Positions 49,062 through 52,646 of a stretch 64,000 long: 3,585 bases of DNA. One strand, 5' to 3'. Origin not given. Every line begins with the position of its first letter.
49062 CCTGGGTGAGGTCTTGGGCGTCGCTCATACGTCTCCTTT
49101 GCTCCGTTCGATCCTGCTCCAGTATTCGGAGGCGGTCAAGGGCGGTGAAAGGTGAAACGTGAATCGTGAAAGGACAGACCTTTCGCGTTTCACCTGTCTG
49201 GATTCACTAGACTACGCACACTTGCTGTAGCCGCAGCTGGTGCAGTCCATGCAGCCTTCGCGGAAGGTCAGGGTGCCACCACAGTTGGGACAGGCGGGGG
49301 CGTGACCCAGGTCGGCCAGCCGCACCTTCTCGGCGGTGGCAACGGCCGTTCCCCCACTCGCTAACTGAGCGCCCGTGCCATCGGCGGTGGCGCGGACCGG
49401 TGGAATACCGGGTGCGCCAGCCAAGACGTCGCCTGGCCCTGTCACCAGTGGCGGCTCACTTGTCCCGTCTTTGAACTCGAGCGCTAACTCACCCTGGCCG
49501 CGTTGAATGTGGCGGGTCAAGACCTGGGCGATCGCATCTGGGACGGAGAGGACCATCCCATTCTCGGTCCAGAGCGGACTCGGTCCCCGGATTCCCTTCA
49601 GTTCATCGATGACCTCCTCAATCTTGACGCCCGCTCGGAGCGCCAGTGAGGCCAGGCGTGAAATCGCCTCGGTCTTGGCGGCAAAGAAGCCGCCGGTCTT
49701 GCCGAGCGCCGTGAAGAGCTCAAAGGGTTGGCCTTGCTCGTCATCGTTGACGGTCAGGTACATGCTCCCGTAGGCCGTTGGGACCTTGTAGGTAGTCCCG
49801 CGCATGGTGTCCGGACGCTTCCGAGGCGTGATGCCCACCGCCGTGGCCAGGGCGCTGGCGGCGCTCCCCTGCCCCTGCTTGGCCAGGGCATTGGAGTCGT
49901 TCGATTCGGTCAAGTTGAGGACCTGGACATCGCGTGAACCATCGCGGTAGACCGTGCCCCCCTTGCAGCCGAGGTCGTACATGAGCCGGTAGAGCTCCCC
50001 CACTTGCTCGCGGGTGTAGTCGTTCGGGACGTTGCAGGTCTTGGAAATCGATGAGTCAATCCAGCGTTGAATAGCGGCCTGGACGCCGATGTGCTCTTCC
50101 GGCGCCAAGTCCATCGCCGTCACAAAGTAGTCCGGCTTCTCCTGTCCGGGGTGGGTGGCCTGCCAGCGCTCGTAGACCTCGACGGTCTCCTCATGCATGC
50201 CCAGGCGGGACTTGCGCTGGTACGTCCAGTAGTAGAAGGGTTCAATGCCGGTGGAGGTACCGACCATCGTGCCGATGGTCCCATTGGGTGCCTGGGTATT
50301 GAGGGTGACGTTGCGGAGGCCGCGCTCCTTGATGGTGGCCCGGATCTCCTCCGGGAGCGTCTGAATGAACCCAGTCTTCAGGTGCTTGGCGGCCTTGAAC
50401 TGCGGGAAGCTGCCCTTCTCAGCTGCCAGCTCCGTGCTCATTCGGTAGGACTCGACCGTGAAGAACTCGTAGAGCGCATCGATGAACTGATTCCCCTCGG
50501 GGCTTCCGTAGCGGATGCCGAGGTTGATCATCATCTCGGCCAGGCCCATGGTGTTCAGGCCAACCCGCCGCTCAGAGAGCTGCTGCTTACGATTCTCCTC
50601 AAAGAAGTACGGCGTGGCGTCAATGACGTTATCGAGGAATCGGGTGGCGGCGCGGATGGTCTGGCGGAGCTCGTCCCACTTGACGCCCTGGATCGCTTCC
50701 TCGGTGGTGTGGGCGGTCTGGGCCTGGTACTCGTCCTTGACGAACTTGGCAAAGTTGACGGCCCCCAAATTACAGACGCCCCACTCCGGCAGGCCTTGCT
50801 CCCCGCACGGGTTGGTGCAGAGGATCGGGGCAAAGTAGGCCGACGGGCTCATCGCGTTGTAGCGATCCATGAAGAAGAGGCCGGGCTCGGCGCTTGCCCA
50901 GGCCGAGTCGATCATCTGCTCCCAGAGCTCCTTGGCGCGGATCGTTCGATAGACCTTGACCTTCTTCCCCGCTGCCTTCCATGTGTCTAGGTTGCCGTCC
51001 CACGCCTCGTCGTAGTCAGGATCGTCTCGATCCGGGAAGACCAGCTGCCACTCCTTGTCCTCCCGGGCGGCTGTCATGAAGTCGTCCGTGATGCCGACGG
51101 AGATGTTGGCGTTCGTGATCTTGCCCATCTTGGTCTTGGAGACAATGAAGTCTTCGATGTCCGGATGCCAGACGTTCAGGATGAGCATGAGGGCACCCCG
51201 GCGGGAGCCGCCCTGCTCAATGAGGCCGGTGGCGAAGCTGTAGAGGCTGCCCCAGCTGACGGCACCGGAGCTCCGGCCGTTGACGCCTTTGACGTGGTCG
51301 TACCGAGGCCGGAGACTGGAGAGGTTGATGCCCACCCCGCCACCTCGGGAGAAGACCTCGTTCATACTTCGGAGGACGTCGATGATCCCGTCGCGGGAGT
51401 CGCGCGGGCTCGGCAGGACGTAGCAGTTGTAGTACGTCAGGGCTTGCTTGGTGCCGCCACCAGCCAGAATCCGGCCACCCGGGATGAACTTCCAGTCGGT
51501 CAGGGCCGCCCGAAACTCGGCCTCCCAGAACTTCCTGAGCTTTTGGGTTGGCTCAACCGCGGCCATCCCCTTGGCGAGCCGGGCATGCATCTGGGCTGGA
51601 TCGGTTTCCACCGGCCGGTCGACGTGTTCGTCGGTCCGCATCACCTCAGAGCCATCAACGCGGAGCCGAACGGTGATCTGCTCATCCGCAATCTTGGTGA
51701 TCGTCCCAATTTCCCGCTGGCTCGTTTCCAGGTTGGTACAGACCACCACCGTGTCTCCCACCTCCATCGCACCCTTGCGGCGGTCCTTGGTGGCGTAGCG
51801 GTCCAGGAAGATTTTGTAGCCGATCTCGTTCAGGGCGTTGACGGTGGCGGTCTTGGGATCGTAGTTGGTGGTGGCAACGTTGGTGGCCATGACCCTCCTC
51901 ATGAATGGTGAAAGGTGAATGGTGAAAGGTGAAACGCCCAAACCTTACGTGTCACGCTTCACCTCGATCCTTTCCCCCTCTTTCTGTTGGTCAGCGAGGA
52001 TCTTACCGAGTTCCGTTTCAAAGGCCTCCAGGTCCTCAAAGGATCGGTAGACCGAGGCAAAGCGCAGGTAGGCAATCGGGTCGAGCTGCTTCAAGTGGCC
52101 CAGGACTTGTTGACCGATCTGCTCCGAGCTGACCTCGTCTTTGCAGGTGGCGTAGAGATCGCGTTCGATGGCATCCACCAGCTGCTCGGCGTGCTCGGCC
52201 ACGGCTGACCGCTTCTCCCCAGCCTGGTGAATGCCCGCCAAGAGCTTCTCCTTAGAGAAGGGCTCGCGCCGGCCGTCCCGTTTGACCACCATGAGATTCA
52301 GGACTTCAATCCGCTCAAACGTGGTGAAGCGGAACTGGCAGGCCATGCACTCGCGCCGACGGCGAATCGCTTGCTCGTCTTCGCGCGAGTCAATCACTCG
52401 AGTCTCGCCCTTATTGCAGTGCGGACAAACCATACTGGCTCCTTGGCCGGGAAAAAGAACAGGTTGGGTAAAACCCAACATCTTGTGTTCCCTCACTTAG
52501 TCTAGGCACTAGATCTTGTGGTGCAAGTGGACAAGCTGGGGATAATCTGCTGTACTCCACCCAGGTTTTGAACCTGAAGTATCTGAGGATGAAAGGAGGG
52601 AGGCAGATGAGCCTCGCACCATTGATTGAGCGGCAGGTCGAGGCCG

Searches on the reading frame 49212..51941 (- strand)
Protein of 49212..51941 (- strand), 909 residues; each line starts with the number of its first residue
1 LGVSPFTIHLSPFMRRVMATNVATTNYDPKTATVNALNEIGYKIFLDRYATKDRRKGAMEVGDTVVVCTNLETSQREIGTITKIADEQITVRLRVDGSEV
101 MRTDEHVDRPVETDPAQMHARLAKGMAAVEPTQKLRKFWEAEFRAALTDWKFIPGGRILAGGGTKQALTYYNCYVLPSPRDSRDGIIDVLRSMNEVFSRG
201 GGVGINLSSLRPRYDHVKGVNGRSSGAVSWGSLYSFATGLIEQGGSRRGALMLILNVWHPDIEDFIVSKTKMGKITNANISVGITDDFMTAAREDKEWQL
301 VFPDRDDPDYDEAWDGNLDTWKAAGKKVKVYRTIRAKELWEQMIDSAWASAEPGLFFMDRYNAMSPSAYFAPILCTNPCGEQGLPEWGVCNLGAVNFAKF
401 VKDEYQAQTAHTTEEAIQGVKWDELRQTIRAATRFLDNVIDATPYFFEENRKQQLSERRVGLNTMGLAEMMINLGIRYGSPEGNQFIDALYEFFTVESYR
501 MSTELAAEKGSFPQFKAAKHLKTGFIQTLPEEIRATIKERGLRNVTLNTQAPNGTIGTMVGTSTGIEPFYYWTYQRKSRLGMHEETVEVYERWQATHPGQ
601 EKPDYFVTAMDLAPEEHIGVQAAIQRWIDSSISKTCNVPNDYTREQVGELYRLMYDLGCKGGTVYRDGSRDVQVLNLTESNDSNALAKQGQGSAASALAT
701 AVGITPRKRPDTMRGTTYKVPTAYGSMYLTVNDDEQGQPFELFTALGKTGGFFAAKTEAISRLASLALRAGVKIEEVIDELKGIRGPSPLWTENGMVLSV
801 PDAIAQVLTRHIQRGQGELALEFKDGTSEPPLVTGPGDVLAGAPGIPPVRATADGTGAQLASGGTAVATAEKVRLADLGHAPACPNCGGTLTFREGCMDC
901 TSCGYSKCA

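Call 44: search_protein_families(library=pfam, proteins=[window:49212-51941:-], max_evalue=0.001)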
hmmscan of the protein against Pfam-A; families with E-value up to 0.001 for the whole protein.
window:49212-51941:- (909 aa): 3 families
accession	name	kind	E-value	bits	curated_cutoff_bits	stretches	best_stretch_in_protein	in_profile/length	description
PF02867.20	Ribonuc_red_lgC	-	5.8e-116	388.6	23.9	1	173-665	3-523/523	Ribonucleotide reductase, barrel domain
PF12637.14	TSCPD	-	1.2e-20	74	22.8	1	717-811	2-87/88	TSCPD domain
PF00317.26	Ribonuc_red_lgN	-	2.2e-09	37.7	28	1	109-166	22-76/77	Ribonucleotide reductase, all-alpha domain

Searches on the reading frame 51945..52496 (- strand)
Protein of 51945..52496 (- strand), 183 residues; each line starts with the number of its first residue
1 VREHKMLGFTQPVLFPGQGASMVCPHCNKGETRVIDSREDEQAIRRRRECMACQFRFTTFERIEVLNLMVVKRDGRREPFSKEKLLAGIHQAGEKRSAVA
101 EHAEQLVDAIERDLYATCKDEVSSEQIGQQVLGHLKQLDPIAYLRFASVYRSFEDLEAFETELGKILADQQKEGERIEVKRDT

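Call 44: search_protein_families(library=pfam, proteins=[window:51945-52496:-], max_evalue=0.001)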
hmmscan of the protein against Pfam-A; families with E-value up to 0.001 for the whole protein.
window:51945-52496:- (183 aa): 2 families
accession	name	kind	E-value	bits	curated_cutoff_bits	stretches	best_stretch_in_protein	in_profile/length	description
PF03477.21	ATP-cone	-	1e-20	74.5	25.8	1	69-155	2-87/88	ATP cone domain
PF22811.2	Zn_ribbon_NrdR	-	2.8e-16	59.6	27.2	1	22-61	1-42/42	Transcriptional repressor NrdR-like, N-terminal domain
